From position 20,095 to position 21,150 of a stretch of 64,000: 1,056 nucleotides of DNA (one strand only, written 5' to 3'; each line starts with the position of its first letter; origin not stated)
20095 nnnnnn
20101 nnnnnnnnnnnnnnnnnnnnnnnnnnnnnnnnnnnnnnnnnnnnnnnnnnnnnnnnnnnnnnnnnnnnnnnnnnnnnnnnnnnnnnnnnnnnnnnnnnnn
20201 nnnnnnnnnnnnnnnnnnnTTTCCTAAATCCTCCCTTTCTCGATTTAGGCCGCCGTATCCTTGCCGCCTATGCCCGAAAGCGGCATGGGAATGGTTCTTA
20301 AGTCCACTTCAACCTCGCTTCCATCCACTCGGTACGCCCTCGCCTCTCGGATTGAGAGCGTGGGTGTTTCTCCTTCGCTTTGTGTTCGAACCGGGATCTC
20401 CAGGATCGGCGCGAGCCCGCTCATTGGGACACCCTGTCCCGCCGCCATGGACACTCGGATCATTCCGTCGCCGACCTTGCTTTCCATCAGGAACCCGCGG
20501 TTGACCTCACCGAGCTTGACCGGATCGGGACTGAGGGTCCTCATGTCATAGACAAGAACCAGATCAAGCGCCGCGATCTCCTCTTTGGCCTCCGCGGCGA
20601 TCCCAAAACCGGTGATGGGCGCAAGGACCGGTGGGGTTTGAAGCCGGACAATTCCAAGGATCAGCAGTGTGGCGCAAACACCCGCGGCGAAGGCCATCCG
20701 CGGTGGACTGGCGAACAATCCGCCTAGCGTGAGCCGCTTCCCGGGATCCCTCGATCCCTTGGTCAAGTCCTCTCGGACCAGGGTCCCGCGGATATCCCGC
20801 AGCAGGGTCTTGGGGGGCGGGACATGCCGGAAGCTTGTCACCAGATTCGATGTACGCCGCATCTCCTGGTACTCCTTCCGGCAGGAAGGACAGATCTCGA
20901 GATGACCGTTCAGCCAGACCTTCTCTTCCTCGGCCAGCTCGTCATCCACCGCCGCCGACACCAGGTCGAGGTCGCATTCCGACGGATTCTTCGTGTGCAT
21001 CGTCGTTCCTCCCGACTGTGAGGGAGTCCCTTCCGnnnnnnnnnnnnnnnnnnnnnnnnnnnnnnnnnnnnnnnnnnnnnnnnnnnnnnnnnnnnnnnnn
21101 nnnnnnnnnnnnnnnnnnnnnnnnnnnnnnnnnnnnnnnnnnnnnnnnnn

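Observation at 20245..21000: Anti-sigma factor whose sensor domain is homologous to the cohesin-like domains it is encoded next to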

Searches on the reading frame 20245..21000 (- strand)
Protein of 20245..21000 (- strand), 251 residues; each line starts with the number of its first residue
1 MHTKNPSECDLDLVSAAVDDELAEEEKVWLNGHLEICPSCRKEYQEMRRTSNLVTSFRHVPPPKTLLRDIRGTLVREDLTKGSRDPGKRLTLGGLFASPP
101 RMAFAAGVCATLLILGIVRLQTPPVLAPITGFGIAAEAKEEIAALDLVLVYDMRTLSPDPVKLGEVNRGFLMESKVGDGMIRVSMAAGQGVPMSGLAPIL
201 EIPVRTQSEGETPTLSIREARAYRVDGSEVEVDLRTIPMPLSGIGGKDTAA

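Call 4: search_protein_families(library=pfam, proteins=[window:20245-21000:-], max_evalue=1)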
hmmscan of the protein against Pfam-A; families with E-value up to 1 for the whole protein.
window:20245-21000:- (251 aa): 1 family
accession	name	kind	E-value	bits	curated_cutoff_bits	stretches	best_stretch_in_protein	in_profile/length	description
PF13490.11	zf-HC2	-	4.5e-08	33.5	22.2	1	12-41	6-35/35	Putative zinc-finger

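Call 8: find_homologous_proteins(query=window:20245-21000:-, max_evalue=0.001)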
Query window:20245-21000:- (251 aa): 2 proteins with E <= 0.001 among 1954 candidates.
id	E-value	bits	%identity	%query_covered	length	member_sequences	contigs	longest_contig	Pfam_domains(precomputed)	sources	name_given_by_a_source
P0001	1.3e-159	547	100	100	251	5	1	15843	PF13490.12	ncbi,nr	ncbi:MAG: zf-HC2 domain-containing protein [Candidatus Omnitrophica bacterium]|nr:zf-HC2 domain-cont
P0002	1.2e-57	213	48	97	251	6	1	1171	PF13490.12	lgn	-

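Call 10: find_encoding_contigs(protein=P0002, flank=10000)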
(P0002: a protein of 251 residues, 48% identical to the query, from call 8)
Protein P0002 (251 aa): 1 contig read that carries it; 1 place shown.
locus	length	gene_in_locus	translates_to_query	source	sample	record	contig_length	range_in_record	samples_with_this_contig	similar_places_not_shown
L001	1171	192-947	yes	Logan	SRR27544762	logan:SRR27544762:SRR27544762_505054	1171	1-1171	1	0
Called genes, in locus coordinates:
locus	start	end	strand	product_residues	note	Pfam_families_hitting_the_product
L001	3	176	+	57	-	?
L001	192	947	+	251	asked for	PF13490:zf-HC2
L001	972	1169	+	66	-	?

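Call 22: search_protein_representatives(alignment_id=A1)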
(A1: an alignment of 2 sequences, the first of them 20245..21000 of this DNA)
Query: 2 sequences, 252 profile positions. Proteins with E-value up to 0.001 (for the whole library): 2694; up to 1e-10: 29; up to 1e-30: 8. The best 150 are listed.
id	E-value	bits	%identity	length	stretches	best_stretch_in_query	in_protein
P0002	2.7e-148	508.5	-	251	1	1-252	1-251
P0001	3.3e-144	495.1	-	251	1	1-252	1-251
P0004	4.5e-61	222.7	-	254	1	1-252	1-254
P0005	3.5e-43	164.1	-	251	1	5-252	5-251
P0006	4.4e-40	154.0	-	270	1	6-245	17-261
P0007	5.8e-38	147.0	-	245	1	4-242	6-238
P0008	1.9e-32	128.9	-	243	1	5-243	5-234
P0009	2.8e-32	128.4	-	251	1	6-240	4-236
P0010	2.2e-29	118.9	-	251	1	7-246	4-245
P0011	2.3e-27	112.3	-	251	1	4-243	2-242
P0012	1.0e-16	77.4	-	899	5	141-215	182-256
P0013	4.0e-14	68.9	-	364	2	13-63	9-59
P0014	5.6e-14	68.4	-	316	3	4-50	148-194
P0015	3.2e-13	65.9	-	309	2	11-78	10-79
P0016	4.2e-13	65.6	-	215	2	14-70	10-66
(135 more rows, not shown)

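Call 29: find_encoding_contigs(protein=P0004, flank=10000, max_places=3)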
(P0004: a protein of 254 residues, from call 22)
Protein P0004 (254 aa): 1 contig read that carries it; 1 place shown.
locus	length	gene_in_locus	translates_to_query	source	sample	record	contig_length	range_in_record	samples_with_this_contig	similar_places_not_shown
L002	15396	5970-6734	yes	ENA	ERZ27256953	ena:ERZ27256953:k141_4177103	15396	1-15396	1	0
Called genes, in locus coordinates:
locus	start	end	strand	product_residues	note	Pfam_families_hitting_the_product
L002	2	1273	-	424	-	?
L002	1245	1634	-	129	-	-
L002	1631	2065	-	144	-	-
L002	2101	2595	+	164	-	-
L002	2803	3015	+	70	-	PF14358:DUF4405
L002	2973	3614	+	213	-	-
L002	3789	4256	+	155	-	-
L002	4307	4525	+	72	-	-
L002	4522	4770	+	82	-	PF15970:HicB-like_2 (weak), PF15919:HicB_lk_antitox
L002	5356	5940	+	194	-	PF07638:Sigma70_ECF, PF04542:Sigma70_r2, PF08281:Sigma70_r4_2, PF04545:Sigma70_r4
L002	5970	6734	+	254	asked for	PF13490:zf-HC2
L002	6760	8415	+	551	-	-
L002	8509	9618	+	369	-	PF00963:Cohesin (faint)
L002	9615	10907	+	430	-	-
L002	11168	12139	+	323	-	PF00963:Cohesin (faint)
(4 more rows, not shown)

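Call 30: find_encoding_contigs(protein=P0005, flank=10000, max_places=2)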
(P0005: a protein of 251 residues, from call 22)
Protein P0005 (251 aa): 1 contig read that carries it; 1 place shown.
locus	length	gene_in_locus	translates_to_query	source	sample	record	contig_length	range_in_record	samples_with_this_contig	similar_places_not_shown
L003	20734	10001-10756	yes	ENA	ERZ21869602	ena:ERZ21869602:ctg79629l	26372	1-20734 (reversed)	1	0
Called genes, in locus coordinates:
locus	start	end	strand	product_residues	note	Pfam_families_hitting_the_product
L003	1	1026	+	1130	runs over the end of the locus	-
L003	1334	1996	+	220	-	PF07963:N_methyl (weak)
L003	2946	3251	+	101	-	-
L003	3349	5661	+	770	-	-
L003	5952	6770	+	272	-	-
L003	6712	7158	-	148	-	-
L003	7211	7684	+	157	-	-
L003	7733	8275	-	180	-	-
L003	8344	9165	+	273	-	-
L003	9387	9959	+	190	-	PF07638:Sigma70_ECF (weak), PF04542:Sigma70_r2, PF08281:Sigma70_r4_2, PF04545:Sigma70_r4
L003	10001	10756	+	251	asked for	PF13490:zf-HC2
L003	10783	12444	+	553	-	-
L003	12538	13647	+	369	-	PF00963:Cohesin (faint)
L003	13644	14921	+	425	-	PF00963:Cohesin (weak)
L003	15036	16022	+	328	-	PF00963:Cohesin (weak)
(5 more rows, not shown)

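Call 31: find_encoding_contigs(protein=P0006, flank=10000, max_places=2)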
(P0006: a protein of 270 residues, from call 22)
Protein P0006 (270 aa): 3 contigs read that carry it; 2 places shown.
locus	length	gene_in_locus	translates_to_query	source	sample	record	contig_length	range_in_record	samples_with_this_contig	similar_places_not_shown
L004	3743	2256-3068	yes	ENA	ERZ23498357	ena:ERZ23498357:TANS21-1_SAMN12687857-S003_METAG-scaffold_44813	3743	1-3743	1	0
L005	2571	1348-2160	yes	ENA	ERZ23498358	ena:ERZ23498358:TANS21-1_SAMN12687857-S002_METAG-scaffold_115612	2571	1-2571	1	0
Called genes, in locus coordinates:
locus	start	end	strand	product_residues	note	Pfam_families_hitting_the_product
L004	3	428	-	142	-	?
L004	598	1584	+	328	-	PF04041:Glyco_hydro_130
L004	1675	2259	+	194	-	PF07638:Sigma70_ECF, PF04542:Sigma70_r2 (weak), PF08281:Sigma70_r4_2, PF04545:Sigma70_r4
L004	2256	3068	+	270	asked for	PF13490:zf-HC2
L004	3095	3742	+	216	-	?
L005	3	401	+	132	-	?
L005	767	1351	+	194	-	PF07638:Sigma70_ECF, PF04542:Sigma70_r2 (weak), PF08281:Sigma70_r4_2, PF04545:Sigma70_r4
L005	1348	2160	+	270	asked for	PF13490:zf-HC2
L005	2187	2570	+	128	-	?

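Call 32: find_encoding_contigs(protein=P0007, flank=10000, max_places=2)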
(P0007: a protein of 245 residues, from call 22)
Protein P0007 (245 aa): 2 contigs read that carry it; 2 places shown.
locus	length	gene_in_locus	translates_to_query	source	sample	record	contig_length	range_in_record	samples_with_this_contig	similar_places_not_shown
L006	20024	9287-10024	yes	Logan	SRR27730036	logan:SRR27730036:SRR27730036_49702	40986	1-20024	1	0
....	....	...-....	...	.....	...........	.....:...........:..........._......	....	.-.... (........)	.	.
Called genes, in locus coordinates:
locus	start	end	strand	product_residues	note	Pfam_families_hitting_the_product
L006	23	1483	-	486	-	-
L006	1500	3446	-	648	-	PF00534:Glycos_transf_1 (weak), PF13692:Glyco_trans_1_4, PF13524:Glyco_trans_1_2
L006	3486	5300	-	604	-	PF13439:Glyco_transf_4, PF20706:GT4-conflict (weak), PF00534:Glycos_transf_1, PF13692:Glyco_trans_1_4, PF13524:Glyco_trans_1_2 (weak)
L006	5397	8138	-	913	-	PF02018:CBM_4_9 (faint)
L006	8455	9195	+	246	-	PF07638:Sigma70_ECF (faint), PF04542:Sigma70_r2, PF04545:Sigma70_r4, PF08281:Sigma70_r4_2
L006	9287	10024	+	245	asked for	PF13490:zf-HC2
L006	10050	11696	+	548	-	-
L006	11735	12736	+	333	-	PF00963:Cohesin (faint)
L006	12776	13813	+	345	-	PF00963:Cohesin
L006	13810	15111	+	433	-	-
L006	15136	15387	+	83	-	-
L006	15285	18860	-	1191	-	PF00404:Dockerin_1 (weak)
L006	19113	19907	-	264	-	PF20434:BD-FAE, PF07859:Abhydrolase_3, PF12697:Abhydrolase_6 (weak), PF00326:Peptidase_S9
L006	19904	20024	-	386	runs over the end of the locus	-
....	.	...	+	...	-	?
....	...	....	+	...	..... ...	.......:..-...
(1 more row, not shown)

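Call 33: find_encoding_contigs(protein=P0008, flank=10000, max_places=2)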
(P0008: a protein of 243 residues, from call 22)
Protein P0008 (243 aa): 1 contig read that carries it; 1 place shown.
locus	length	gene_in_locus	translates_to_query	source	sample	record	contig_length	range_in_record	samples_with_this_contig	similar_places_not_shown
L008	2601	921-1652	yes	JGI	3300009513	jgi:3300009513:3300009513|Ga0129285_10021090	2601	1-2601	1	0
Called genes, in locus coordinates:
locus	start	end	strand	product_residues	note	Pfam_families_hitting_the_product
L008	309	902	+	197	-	PF07638:Sigma70_ECF, PF04542:Sigma70_r2, PF08281:Sigma70_r4_2, PF04545:Sigma70_r4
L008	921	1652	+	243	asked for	PF13490:zf-HC2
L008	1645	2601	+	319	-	?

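Call 34: find_encoding_contigs(protein=P0009, flank=10000, max_places=2)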
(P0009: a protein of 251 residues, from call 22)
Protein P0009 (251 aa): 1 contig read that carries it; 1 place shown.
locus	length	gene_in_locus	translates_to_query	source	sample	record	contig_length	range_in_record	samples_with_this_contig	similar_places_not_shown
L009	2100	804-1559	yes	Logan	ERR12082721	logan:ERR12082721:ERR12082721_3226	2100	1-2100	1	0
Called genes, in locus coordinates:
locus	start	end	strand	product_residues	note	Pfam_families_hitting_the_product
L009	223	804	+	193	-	PF04542:Sigma70_r2, PF08281:Sigma70_r4_2, PF04545:Sigma70_r4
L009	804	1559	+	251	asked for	PF13490:zf-HC2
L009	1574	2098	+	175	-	?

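Call 35: find_encoding_contigs(protein=P0010, flank=10000, max_places=2)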
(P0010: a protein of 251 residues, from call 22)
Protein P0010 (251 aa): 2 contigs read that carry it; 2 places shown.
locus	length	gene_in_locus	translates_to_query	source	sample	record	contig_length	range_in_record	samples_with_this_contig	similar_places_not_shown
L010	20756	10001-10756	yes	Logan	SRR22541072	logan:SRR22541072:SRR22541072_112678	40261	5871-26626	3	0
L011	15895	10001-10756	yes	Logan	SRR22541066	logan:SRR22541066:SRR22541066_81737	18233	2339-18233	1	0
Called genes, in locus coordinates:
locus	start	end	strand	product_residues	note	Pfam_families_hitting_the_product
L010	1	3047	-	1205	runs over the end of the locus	PF21445:ADDB_N, PF13361:UvrD_C (faint), PF12705:PDDEXK_1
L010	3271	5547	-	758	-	PF00092:VWA (weak)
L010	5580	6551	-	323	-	-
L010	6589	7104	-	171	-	-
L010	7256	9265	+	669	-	PF00005:ABC_tran, PF02463:SMC_N (faint), PF03193:RsgA_GTPase (faint), PF13175:AAA_15 (faint), PF13191:AAA_16 (faint), PF12848:ABC_tran_Xtn, PF00005:ABC_tran, PF16326:ABC_tran_CTD, +4 more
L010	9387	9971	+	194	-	PF07638:Sigma70_ECF, PF04542:Sigma70_r2, PF08281:Sigma70_r4_2, PF04545:Sigma70_r4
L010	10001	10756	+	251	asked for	PF13490:zf-HC2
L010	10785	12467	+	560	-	PF00041:fn3 (faint)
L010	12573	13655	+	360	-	PF00963:Cohesin (faint)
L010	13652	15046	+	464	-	-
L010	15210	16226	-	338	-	PF04166:PdxA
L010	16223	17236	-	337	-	PF00990:GGDEF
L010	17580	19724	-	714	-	PF00884:Sulfatase, PF01663:Phosphodiest (weak), PF16347:SGSH_C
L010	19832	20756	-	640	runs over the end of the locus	PF05226:CHASE2, PF00211:Guanylate_cyc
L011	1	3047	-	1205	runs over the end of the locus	PF21445:ADDB_N, PF13361:UvrD_C (faint), PF12705:PDDEXK_1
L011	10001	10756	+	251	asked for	PF13490:zf-HC2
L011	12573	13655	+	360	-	PF00963:Cohesin (faint)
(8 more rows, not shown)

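Call 36: find_encoding_contigs(protein=P0011, flank=10000, max_places=2)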
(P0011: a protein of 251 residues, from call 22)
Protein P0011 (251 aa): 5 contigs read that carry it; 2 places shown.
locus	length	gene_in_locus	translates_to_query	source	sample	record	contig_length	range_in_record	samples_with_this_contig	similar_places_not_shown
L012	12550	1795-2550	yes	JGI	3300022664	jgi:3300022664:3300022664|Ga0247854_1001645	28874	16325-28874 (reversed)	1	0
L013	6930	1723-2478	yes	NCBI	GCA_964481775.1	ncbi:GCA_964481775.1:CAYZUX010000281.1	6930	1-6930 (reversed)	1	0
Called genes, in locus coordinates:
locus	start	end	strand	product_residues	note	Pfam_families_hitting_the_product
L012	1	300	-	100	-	?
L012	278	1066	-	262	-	-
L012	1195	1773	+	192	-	PF07638:Sigma70_ECF, PF04542:Sigma70_r2, PF08281:Sigma70_r4_2, PF04545:Sigma70_r4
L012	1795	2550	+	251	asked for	PF13490:zf-HC2 (weak)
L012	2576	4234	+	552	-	PF21910:GH85_C (faint)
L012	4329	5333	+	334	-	PF00963:Cohesin (weak)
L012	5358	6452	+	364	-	PF00963:Cohesin (faint)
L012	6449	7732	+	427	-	-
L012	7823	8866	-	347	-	PF00793:DAHP_synth_1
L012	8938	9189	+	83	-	-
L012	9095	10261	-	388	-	-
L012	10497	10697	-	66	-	-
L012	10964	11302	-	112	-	PF02579:Nitro_FeMo-Co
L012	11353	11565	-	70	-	-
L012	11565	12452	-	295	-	PF01656:CbiA, PF10609:ParA (faint), PF13187:Fer4_9 (faint), PF13237:Fer4_10 (faint), PF14697:Fer4_21, PF12838:Fer4_7, PF00037:Fer4 (weak), PF12837:Fer4_6 (weak), +1 more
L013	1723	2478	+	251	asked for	PF13490:zf-HC2 (weak)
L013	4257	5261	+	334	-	PF00963:Cohesin (weak)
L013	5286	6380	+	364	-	PF00963:Cohesin (faint)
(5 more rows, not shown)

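Call 54: search_protein_families(library=ncbifam, proteins=[window:20245-21000:-], max_evalue=0.01)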
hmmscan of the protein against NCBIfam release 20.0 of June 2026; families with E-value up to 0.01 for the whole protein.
window:20245-21000:- (251 aa): 3 families
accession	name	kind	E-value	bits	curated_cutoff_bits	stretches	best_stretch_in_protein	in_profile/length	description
NF052375.1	antisigma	equivalog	1e-07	32.2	100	1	20-121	8-105/217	anti-sigma factor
NF052368.1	antisigmaE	subfamily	1.3e-05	24.9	50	1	13-47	10-44/48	anti-sigma factor family protein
TIGR03988.1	antisig_RsrA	equivalog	0.00012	22.1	62.5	1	11-57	6-52/77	mycothiol system anti-sigma-R factor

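Call 56: predict_structure(alignment_id=A6)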
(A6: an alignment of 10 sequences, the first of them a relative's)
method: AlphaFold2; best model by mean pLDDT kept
length: 251 residues; sequences in the alignment: 10
mean_pLDDT: 77.9   pTM: 0.47
mean pLDDT of the five models: 77.9, 76.9, 76.2, 74.1, 65.7
residues with pLDDT >= 90: 106; 70-90: 76; 50-70: 37; < 50: 32
segments of 3 or more residues with pLDDT < 50: 1-4, 82-98, 243-251
pLDDT, mean of each block of 10 residues (from residue 1): 56 89 91 92 91 65 71 67 43 40 64 81 67 93 96 89 80 94 94 89 82 87 96 90 44 35
secondary structure, 60 per line:
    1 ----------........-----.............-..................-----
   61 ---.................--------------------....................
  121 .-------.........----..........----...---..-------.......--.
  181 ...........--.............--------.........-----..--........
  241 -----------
elements in order: H11-18 H24-36 H38-55 H64-80 H101-121 E129-137 E142-151 E156-158 E171-177 E180-191 E194-206 E215-223 E233-240

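Call 60: fold_search(model_id=the predicted structure, library=pdb)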
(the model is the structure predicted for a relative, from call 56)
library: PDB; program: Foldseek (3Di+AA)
matches with E <= 10: 667; with E <= 0.001: 13
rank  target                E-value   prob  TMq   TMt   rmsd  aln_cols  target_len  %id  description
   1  2xdh                  1.8e-06  1.00  0.33  0.58   4.4       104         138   20  Non-cellulosomal cohesin from the hyperthermophilic archaeon Archaeoglobus fulgidus (released 2010-05-26)
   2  2jh2_C                4.8e-06  1.00  0.35  0.63   4.1       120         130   18  X-ray crystal structure of a cohesin-like module from Clostridium perfringens (released 2007-11-06)
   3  2jh2_A                8.5e-06  1.00  0.36  0.64   3.4       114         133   19  X-ray crystal structure of a cohesin-like module from Clostridium perfringens (released 2007-11-06)
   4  2w1n                  1.2e-05  1.00  0.33  0.37   7.2       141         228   18  cohesin and fibronectin type-III double module construct from the Clostridium perfringens glycoside hydrolase GH84C (released 2009-02-03)
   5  2jh2_B                1.3e-05  1.00  0.34  0.59   7.6       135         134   18  X-ray crystal structure of a cohesin-like module from Clostridium perfringens (released 2007-11-06)
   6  2o4e_MODEL_1_A        1.8e-05  1.00  0.32  0.47  21.4       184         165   15  The solution structure of a protein-protein interaction module from a family 84 glycoside hydrolase of Clostri (released 2007-11-06)
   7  2vo8                  2.2e-05  1.00  0.34  0.59   7.3       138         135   12  Cohesin module from Clostridium perfringens ATCC13124 family 33 glycoside hydrolase. (released 2008-09-02)
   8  4dh2_C                5.3e-05  1.00  0.30  0.46  11.0       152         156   12  Crystal structure of Coh-OlpC(Cthe_0452)-Doc435(Cthe_0435) complex: A novel type I Cohesin-Dockerin complex from Clost (released 2012-11-28)
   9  4dh2_A                1.5e-04  1.00  0.30  0.46  11.0       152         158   12  Crystal structure of Coh-OlpC(Cthe_0452)-Doc435(Cthe_0435) complex: A novel type I Cohesin-Dockerin complex from Clost (released 2012-11-28)
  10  5nrm_A                3.2e-04  1.00  0.31  0.52   6.9       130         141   14  Crystal structure of the sixth cohesin from Acetivibrio cellulolyticus' scaffoldin B in complex with Cel5 dockerin S51 (released 2018-01-31)
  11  1g1k_A                6.0e-04  1.00  0.31  0.53   5.2       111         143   14  COHESIN MODULE FROM THE CELLULOSOME OF CLOSTRIDIUM CELLULOLYTICUM (released 2000-11-22)
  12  2vn6_A                6.4e-04  1.00  0.32  0.51   5.8       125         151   13  The Clostridium cellulolyticum dockerin displays a dual binding mode for its cohesin partner (released 2008-05-13)
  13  2vn5_A                7.2e-04  1.00  0.30  0.50   5.1       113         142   14  The Clostridium cellulolyticum dockerin displays a dual binding mode for its cohesin partner (released 2008-05-20)
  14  4wi0_A                1.1e-03  1.00  0.33  0.48   3.9       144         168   10  Crystal structure of Coh3ScaB-XDoc_M2ScaA complex: A C-terminal interface mutant of type II Cohesin-X-Dockerin complex (released 2015-10-07)
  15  4u3s_A                1.3e-03  1.00  0.34  0.49   3.9       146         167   10  Crystal structure of Coh3ScaB-XDoc_M1ScaA complex: A N-terminal interface mutant of type II Cohesin-X-Dockerin complex (released 2015-07-29)
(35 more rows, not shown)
